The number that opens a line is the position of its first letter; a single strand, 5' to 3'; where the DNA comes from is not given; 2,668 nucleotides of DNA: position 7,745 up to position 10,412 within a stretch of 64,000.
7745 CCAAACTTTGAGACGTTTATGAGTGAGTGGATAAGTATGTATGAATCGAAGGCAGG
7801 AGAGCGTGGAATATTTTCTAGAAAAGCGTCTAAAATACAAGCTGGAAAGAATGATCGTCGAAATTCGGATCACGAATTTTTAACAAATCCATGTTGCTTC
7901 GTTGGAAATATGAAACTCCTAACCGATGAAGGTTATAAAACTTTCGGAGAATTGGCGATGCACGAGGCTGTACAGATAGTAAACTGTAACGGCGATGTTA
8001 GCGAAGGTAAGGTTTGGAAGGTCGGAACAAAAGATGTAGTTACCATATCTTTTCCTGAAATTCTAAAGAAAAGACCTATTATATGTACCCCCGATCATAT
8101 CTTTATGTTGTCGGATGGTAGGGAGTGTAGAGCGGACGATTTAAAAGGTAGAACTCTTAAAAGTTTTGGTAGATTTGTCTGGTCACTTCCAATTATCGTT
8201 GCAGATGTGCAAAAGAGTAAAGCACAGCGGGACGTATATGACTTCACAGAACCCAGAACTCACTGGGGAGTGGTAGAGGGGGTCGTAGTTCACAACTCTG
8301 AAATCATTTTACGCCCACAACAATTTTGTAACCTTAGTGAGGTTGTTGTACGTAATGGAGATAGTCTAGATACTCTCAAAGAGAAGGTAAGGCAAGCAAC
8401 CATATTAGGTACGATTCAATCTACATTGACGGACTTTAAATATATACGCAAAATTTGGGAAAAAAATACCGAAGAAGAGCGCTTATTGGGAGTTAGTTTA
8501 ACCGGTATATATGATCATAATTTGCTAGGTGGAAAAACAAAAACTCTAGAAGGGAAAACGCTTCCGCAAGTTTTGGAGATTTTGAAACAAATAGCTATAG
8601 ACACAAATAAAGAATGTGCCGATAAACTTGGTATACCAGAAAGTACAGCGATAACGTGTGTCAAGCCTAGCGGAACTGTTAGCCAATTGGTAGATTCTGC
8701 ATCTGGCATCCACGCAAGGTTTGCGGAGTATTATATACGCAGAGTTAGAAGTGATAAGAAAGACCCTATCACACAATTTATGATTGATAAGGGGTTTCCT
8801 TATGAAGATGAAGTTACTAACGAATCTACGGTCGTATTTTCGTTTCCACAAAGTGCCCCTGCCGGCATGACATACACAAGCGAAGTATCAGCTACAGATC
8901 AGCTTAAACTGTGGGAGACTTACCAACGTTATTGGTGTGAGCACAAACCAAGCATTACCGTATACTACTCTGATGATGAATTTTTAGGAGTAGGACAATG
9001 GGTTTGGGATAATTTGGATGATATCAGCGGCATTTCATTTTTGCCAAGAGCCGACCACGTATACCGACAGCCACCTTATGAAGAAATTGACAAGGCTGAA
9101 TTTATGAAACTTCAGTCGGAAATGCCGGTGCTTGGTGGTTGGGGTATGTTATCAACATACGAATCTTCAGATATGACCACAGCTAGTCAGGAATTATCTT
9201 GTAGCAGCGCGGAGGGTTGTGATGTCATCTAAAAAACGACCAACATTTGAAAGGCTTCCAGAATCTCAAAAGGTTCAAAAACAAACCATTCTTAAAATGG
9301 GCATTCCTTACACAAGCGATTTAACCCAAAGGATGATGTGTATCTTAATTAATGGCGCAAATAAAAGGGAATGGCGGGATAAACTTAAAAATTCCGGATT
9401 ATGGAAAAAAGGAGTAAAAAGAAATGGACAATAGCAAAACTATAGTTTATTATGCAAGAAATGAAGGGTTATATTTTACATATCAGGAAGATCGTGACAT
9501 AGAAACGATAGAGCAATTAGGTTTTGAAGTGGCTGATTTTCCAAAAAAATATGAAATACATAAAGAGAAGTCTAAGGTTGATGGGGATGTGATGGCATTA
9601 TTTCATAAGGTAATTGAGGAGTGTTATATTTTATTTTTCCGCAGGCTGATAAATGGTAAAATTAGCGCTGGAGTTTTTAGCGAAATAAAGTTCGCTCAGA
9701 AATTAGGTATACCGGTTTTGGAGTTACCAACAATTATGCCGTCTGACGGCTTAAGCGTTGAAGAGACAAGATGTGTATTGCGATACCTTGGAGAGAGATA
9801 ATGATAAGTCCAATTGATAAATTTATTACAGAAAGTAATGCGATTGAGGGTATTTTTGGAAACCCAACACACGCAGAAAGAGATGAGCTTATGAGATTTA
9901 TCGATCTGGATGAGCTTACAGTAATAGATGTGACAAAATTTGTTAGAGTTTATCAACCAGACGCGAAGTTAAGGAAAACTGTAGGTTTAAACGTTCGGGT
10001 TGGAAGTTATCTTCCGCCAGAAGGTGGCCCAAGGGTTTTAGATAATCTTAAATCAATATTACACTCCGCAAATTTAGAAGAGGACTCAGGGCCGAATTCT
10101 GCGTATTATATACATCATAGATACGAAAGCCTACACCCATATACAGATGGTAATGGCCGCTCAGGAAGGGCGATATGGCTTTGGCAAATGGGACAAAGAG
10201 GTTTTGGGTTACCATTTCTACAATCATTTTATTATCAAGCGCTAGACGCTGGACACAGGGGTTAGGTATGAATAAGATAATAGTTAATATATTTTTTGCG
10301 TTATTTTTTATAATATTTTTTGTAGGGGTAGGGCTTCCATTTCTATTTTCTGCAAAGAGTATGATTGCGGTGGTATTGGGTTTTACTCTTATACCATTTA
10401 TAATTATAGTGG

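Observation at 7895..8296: Mini-intein splitting the active-site NPC|SEI motif of the ribonucleotide reductase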

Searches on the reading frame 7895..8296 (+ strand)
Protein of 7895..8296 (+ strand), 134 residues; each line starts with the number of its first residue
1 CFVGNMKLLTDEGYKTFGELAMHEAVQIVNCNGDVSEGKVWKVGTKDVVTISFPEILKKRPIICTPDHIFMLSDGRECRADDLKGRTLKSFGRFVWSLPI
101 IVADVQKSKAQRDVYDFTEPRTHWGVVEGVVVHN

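Call 3: search_protein_families(library=pfam, proteins=[window:7895-8296:+], max_evalue=1)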
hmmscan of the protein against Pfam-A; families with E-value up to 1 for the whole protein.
window:7895-8296:+ (134 aa): 1 family
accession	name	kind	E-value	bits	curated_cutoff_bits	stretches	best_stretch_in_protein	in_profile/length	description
PF14890.11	Intein_splicing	-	8.6e-08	32.6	35.8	2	11-85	5-88/155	Intein splicing domain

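Call 4: search_protein_families(library=ncbifam, proteins=[window:7895-8296:+], max_evalue=1)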
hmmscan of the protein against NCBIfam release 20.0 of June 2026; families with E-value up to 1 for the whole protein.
window:7895-8296:+ (134 aa): 3 families
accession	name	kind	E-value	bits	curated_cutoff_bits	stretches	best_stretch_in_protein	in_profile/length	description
TIGR01445.1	intein_Nterm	domain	4.8e-07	30.7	24.5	1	1-71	1-82/83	intein N-terminal splicing region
NF052663.1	RtcB_rel_intein2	exception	0.00048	19.1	1050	1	58-87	139-168/626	intein-containing RctB family protein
NF006207.0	PRK08332.1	equivalog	0.14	9.3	2400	1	37-84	937-980/1684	vitamin B12-dependent ribonucleotide reductase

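Call 5: search_solved_structures(query=window:7895-8296:+, max_evalue=10, show_alignments=3)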
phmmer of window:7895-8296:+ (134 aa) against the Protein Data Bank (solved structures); distinct sequences matched with E-value up to 10: 5.
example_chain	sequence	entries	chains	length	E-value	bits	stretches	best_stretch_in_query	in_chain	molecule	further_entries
2keq_A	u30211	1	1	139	0.42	14.1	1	62-124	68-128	DNA polymerase III alpha subunit, Nucleic acid binding OB-fold tRNA/helicase-type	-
4kl5_A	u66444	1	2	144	0.46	13.9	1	62-124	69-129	DNA polymerase III, alpha subunit, Nucleic acid binding, OB-fold, tRNA/helicase-type chime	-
1pbj_A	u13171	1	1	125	0.73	13.3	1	18-59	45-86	hypothetical protein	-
4o1r_A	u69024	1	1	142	1.2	12.6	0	110-134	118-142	Replicative DNA helicase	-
3ifj_A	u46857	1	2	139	1.3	12.5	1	44-134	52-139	Endonuclease PI-MtuI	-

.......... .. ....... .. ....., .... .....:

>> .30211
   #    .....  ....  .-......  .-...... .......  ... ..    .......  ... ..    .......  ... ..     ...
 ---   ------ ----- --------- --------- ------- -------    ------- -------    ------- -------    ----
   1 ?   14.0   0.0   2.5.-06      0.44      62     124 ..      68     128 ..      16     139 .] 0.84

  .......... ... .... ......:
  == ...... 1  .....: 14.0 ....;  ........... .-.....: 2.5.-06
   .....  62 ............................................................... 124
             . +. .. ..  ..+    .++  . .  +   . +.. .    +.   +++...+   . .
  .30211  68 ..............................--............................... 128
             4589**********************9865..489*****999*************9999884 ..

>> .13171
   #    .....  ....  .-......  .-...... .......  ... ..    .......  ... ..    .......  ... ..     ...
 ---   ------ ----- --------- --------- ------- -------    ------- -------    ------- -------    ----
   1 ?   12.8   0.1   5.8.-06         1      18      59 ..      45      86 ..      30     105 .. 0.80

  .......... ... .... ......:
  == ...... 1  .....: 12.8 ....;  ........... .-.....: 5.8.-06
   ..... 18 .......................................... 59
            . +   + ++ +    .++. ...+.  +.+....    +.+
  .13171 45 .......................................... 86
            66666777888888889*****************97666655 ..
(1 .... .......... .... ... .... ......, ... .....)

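Call 25: search_dna_similar(query=window:7895-8296:+, collection=phages, mode=protein, max_rows=20, max_evalue=0.01)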
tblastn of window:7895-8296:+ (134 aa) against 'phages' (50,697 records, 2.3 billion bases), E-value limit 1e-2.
Records with a match: 11; places in all: 11; records where one place covers at least 80% of the query: 0.
Best place of each record, by identity: <60% 11.
By first word of the organism name: Nodularia 9; Bacteriophage 2.
By host as written in the record: Nodularia spumigena KAC65 4; Nodularia spumigena kac68 3; Nodularia sp. AV2 2; - 2.
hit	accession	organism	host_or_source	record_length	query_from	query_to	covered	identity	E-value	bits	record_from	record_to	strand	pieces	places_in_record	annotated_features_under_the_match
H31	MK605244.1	Nodularia phage vB_NspS-kac65v162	Nodularia spumigena KAC65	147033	1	91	68%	39.6%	4e-13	70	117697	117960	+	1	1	intein-containing RnR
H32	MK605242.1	Nodularia phage vB_NspS-kac65v151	Nodularia spumigena KAC65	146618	1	91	68%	39.6%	4e-13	70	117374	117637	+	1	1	intein-containing RnR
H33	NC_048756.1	Nodularia phage vB_NspS-kac65v151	Nodularia spumigena KAC65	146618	1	91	68%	39.6%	4e-13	70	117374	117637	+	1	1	ribonucleotide reductase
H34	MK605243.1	Nodularia phage vB_NspS-kac65v161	Nodularia spumigena KAC65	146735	1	91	68%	39.6%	4e-13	70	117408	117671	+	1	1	intein-containing RnR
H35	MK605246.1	Nodularia phage vB_NspS-kac68v162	Nodularia spumigena kac68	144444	1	91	68%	39.6%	5e-13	70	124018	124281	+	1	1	intein-containing RnR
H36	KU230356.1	Nodularia phage vB_NpeS-2AV2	Nodularia sp. AV2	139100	1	91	68%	39.6%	5e-13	70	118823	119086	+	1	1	RnR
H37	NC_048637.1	Nodularia phage vB_NpeS-2AV2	Nodularia sp. AV2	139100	1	91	68%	39.6%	5e-13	70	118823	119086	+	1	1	ribonucleotide reductase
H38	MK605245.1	Nodularia phage vB_NspS-kac68v161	Nodularia spumigena kac68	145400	1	91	68%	39.6%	5e-13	70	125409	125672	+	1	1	intein-containing RnR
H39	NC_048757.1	Nodularia phage vB_NspS-kac68v161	Nodularia spumigena kac68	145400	1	91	68%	39.6%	5e-13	70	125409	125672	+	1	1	ribonucleotide reductase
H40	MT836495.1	Bacteriophage sp.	human fecal samples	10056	1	75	56%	28.0%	3e-4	45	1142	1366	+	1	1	record has no annotation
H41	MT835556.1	Bacteriophage sp.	human fecal samples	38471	1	75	56%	28.0%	1e-3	43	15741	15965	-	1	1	record has no annotation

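Call 27: get_annotated_region(hit=H31, flank=3000)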
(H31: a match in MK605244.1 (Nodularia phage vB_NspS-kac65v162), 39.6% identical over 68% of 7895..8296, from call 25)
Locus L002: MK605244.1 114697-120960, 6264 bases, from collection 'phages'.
description: Nodularia phage vB_NspS-kac65v162, complete genome.
organism: Nodularia phage vB_NspS-kac65v162 (NCBI taxid 2557581)
taxonomy: Viruses; Duplodnaviria; Heunggongvirae; Uroviricota; Caudoviricetes; Ravarandavirus; Ravarandavirus kac65v151
host: Nodularia spumigena KAC65; source: Baltic Sea; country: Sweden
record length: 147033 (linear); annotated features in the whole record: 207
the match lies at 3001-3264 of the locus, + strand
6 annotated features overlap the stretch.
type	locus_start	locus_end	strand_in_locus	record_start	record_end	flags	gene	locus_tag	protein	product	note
CDS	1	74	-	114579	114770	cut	-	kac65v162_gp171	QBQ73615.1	hypothetical protein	-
CDS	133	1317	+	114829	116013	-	-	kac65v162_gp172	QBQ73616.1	transposase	-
CDS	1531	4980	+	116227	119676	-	-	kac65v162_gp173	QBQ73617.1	intein-containing RnR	-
CDS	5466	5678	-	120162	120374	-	-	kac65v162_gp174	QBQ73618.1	hypothetical protein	-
CDS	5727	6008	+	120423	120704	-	-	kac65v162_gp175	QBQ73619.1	hypothetical protein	-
CDS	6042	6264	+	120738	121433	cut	-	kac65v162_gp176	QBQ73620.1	cobalamin adenosyltransferase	-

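Call 36: predict_structure(alignment_id=A1)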
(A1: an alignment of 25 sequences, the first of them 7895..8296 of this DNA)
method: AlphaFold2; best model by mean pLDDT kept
length: 134 residues; sequences in the alignment: 25
mean_pLDDT: 94.3   pTM: 0.87
mean pLDDT of the five models: 94.3, 94.2, 93.9, 93.0, 92.1
residues with pLDDT >= 90: 119; 70-90: 10; 50-70: 3; < 50: 2
segments of 3 or more residues with pLDDT < 50: none
pLDDT, mean of each block of 10 residues (from residue 1): 98 98 98 98 98 93 98 97 96 68 89 98 97 96
secondary structure, 60 per line:
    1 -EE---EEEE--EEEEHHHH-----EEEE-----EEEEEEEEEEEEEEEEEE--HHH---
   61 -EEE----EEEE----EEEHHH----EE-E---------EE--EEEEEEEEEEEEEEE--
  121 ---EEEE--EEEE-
elements in order: E7-10 E13-16 H17-20 E26-29 E35-52 E62-64 E69-72 E77-79 E104-118 E124-127 E130-133

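Call 38: fold_search(model_id=the predicted structure, library=pdb)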
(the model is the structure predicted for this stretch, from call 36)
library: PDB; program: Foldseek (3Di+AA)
matches with E <= 10: 190; with E <= 0.001: 58
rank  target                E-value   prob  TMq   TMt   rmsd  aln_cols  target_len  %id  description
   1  1mi8                  2.4e-08  1.00  0.76  0.72   3.4       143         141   20  2.0 Angstrom crystal structure of a DnaB intein from Synechocystis sp. PCC 6803 (released 2003-08-19)
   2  4kl5_A                4.9e-08  1.00  0.80  0.77   2.8       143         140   20  Crystal structure of NpuDnaE intein (released 2013-09-04)
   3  4o1r                  6.1e-08  1.00  0.76  0.72   3.1       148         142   22  Crystal structure of NpuDnaB intein (released 2014-03-19)
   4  6frg                  6.8e-08  1.00  0.69  0.60   5.7       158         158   20  Crystal structure of G-1F mutant of Ssp DnaB Mini-Intein variant M86 (released 2019-01-30)
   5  6y75_B                7.2e-08  1.00  0.72  0.65   3.6       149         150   16  BIL2 domain from T.thermophila BUBL1 locus (C1A-N143A) (released 2021-02-03)
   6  6frh_A                8.0e-08  1.00  0.75  0.64   4.1       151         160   19  Crystal structure of Ssp DnaB Mini-Intein variant M86 (released 2019-01-30)
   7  6y75_A                1.1e-07  1.00  0.72  0.64   3.6       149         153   15  BIL2 domain from T.thermophila BUBL1 locus (C1A-N143A) (released 2021-02-03)
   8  3ifj_A                1.2e-07  1.00  0.74  0.71   4.2       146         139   20  Crystal structure of Mtu recA intein, splicing domain (released 2009-10-06)
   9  6frh_B                1.3e-07  1.00  0.72  0.65   4.4       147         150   21  Crystal structure of Ssp DnaB Mini-Intein variant M86 (released 2019-01-30)
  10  4kl5_B                1.8e-07  1.00  0.80  0.75   2.9       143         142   20  Crystal structure of NpuDnaE intein (released 2013-09-04)
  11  6fre                  2.7e-07  1.00  0.75  0.66   3.7       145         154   19  Crystal structure of G-1F/H73A mutant of Ssp DnaB Mini-Intein variant M86 (released 2019-01-30)
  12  3igd                  3.3e-07  1.00  0.78  0.75   3.6       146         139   19  Crystal structure of Mtu recA intein, splicing domain (released 2009-10-06)
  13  2imz_B                3.7e-07  1.00  0.74  0.71   4.0       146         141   19  Crystal structure of Mtu recA intein splicing domain (released 2007-05-01)
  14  2keq_MODEL_1_A        4.9e-07  1.00  0.79  0.76   3.0       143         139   21  Solution structure of DnaE intein from Nostoc punctiforme (released 2009-05-19)
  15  6tmm_AAA              4.9e-07  1.00  0.68  0.60   3.8       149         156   14  BIL2 domain from T.thermophila BUBL1 locus (C1A-N143A) (released 2020-12-16)
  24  2lwy_MODEL_1_A        9.9e-07  1.00  0.70  0.69   3.8       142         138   21  Solution Structure of Bacterial Intein-Like domain from Clostridium thermocellum (released 2013-05-08)
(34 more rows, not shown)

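Call 44: find_homologous_proteins(query=window:7895-8296:+, max_evalue=0.001)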
Query window:7895-8296:+: no candidate shares three 5-residue words with the query. No homologue found.

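Call 50: search_protein_representatives(protein=window:7895-8296:+)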
Query: 134 residues. Proteins with E-value up to 0.001 (for the whole library): 263; up to 1e-10: 170; up to 1e-30: 2. The best 150 are listed.
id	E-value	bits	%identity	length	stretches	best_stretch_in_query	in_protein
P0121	4.3e-32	127.5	59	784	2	1-94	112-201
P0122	3.4e-31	124.5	53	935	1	1-134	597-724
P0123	7.1e-30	120.3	46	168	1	1-134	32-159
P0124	2.4e-29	118.6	42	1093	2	1-134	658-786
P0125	8.2e-29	116.8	50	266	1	1-134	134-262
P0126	1.3e-28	116.2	52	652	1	1-134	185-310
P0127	1.5e-28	115.9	49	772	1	1-134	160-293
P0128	1.7e-28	115.8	58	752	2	1-91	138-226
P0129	6.1e-28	114.0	47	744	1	1-134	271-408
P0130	1.0e-27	113.3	53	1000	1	1-134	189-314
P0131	1.3e-27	112.9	53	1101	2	1-91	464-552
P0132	3.4e-27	111.6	51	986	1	1-134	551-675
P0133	7.4e-27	110.5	58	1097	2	1-91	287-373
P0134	1.0e-26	110.0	39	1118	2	1-134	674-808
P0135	2.1e-26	109.1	42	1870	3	1-91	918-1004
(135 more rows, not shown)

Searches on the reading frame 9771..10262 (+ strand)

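Call 49: search_protein_families(library=phrogs, proteins=[window:9771-10262:+], max_evalue=0.001)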
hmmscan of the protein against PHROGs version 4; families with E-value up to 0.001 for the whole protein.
window:9771-10262:+ (164 aa): 2 families
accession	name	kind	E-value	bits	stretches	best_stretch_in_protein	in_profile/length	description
phrog_5978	-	unknown function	2.8e-07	31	1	110-143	188-221/364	-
phrog_11900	-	unknown function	0.0002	21.9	1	91-136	127-171/230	-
